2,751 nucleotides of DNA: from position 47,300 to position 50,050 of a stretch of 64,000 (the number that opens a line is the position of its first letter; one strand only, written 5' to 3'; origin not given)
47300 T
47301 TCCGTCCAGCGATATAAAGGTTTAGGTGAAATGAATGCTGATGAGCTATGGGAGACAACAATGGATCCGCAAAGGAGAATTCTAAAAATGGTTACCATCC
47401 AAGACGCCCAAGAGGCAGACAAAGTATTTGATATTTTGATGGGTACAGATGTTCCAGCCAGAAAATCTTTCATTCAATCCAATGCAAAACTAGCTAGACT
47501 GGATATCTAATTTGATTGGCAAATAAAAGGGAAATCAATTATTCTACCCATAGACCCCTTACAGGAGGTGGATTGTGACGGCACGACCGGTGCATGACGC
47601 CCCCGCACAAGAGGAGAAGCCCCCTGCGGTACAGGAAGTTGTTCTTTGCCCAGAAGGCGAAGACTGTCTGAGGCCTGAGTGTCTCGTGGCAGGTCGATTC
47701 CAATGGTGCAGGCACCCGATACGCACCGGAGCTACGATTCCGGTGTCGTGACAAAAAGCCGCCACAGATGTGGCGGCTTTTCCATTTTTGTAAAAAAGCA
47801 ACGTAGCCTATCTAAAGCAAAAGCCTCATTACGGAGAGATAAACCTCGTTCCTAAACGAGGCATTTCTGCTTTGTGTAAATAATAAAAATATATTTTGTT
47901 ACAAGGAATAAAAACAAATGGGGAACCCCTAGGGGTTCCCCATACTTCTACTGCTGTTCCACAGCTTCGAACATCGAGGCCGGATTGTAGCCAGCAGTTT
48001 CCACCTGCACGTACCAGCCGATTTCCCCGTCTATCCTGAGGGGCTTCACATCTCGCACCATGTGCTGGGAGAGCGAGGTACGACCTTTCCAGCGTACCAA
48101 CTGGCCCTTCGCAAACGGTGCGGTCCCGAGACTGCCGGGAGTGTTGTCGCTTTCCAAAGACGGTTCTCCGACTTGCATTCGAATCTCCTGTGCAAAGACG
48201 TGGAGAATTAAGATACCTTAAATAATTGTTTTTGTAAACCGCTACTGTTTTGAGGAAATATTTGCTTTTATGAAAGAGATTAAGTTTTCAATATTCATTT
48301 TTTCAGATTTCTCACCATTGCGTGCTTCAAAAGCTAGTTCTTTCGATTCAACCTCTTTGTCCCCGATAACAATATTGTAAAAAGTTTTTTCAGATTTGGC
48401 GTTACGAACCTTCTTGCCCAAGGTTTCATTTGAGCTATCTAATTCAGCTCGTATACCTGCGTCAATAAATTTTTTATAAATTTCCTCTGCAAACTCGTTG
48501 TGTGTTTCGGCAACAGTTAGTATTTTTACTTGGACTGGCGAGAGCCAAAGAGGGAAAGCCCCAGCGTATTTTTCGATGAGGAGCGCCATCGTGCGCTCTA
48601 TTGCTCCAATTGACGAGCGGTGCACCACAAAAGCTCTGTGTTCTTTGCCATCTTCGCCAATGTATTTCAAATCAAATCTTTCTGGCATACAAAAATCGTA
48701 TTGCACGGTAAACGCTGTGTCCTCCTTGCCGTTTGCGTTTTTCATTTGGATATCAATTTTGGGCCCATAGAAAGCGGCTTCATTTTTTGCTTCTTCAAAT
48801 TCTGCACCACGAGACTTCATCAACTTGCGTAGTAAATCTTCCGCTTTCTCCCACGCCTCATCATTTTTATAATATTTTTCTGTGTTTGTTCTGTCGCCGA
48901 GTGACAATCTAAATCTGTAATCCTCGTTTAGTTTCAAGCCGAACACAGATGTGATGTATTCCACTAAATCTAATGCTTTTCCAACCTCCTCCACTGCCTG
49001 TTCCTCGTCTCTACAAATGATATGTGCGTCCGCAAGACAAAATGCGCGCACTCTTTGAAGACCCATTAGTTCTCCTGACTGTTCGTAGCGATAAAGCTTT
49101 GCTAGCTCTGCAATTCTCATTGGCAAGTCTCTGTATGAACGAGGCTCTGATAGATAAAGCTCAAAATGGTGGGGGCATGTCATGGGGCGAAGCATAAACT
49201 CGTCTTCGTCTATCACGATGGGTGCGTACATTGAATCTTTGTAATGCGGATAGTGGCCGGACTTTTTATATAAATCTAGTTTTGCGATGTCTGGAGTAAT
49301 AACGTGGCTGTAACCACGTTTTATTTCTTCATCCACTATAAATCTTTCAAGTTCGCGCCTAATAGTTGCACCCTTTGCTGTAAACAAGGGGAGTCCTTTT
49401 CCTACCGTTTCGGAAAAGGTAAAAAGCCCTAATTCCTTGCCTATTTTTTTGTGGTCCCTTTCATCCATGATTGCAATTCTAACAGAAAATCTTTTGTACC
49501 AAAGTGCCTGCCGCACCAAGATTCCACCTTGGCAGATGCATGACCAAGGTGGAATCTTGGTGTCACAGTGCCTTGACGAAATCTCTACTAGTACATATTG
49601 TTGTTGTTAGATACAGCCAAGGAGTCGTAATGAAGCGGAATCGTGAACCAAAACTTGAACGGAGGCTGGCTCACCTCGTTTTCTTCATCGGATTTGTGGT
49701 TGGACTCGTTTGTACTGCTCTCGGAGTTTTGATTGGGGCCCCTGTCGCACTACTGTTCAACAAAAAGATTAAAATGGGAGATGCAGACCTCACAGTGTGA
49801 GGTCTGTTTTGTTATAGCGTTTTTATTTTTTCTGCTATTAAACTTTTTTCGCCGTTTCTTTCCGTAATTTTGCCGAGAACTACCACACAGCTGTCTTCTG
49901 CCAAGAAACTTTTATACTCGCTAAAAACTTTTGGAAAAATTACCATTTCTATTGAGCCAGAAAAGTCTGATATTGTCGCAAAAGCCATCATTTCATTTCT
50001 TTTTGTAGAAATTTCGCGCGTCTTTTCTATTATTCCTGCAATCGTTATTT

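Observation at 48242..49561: ThrRS without N-terminal editing/TGS domains, preceded by a 19-bp perfect palindrome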

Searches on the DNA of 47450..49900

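Call 27: search_rna_families(source=window, start=47450, end=49900, threshold=evalue, max_evalue=5, show_alignments=2)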
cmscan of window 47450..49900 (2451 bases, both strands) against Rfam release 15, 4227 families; matches with E-value up to 5: 11.
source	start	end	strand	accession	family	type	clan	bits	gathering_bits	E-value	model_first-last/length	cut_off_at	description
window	47742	47917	-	RF00121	MicC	Gene; sRNA;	-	30.3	90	0.073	1-123/123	no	MicC RNA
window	49514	49562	-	RF04099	MIR837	Gene; miRNA;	-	26.6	117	0.019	1-122/122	no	MIR837 microRNA precursor family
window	47883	47943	+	RF02844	RefA9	Gene; antisense;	-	25.8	49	0.43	1-64/64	no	Enterococcus sRNA A9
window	47753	47916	+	RF02526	SSRC34_1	Gene; sRNA;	-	24.5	64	1.6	1-128/128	no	Streptococcus sRNA SSRC34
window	47754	47949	-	RF01796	frnS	Gene; sRNA;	-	23.9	60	0.37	1-119/119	no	Fumarate/nitrate reductase regulator sRNA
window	47752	47840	-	RF02552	RcsR1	Gene; sRNA;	-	23.3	60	0.078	1-96/96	no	RcsR1 sRNA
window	47750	47815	-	RF01859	Phe_leader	Cis-reg; leader;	-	23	55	0.78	1-125/125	no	Phenylalanine leader peptide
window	47480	47553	-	RF00204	snoR12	Gene; snRNA; snoRNA; CD-box;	-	18.6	39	4.8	1-83/83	no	Small nucleolar RNA R12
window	47918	47945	+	RF04127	MIR8007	Gene; miRNA;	-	18.3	195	2.1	1-226/226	no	MIR8007 microRNA precursor family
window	49781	49844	+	RF02108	DLEU2_4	Gene; lncRNA;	-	18.1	40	1.6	1-58/58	no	Deleted in lymphocytic leukemia 2 conserved region 4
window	47520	47608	-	RF02866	ncS16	Gene; sRNA;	-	17.6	48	3.1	1-83/83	no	Burkholderia sRNA 16 (Bc_KC_sr1)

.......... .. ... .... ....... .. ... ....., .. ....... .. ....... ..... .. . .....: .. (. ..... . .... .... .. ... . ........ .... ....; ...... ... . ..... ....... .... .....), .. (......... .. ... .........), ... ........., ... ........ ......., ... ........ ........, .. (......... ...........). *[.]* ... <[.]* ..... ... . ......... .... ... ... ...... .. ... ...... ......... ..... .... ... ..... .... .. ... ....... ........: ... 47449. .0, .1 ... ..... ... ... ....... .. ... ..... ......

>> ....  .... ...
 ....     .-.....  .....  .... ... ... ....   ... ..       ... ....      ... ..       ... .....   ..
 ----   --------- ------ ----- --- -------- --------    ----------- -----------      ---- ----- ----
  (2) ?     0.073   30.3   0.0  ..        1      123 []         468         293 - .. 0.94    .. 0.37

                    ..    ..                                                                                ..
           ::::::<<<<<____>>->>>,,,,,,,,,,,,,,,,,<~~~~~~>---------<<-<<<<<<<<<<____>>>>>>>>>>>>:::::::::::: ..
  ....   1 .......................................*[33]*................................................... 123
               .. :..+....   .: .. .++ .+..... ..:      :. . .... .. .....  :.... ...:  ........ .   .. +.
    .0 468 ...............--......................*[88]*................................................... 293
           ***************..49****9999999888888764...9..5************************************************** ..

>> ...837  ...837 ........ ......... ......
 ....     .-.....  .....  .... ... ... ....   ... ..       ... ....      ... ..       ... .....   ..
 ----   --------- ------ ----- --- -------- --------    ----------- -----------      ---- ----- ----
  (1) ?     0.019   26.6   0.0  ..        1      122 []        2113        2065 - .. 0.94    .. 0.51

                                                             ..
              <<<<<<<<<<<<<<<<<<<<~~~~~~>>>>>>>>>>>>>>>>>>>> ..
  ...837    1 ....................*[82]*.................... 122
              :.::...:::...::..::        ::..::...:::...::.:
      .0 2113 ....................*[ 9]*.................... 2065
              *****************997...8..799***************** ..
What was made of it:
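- Tried and rejected: An E-value scan of 47450-49900 gave only sub-threshold noise; the palindrome 'hits' a plant miRNA precursor model at 26.6 bits against a 117-bit threshold, a generic hairpin match (call 27).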

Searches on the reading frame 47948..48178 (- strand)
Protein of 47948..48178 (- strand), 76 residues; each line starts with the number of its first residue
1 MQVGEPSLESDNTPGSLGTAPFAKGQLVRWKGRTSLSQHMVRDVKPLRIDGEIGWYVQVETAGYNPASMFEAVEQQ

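Call 5: search_protein_families(library=pfam, proteins=[window:47948-48178:-], max_evalue=0.01)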
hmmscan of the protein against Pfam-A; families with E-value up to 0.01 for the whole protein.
window:47948-48178:- (76 aa): 0 families
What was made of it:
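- On Canonical bacterial ThrRS architecture (N1 TGS + N2 editing + core + ABD): No Pfam hit for either (call 5).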

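Call 50: search_protein_families(library=ncbifam, proteins=[window:47948-48178:-], max_evalue=0.01)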
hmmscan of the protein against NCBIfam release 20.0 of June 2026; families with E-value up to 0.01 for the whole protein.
window:47948-48178:- (76 aa): 0 families
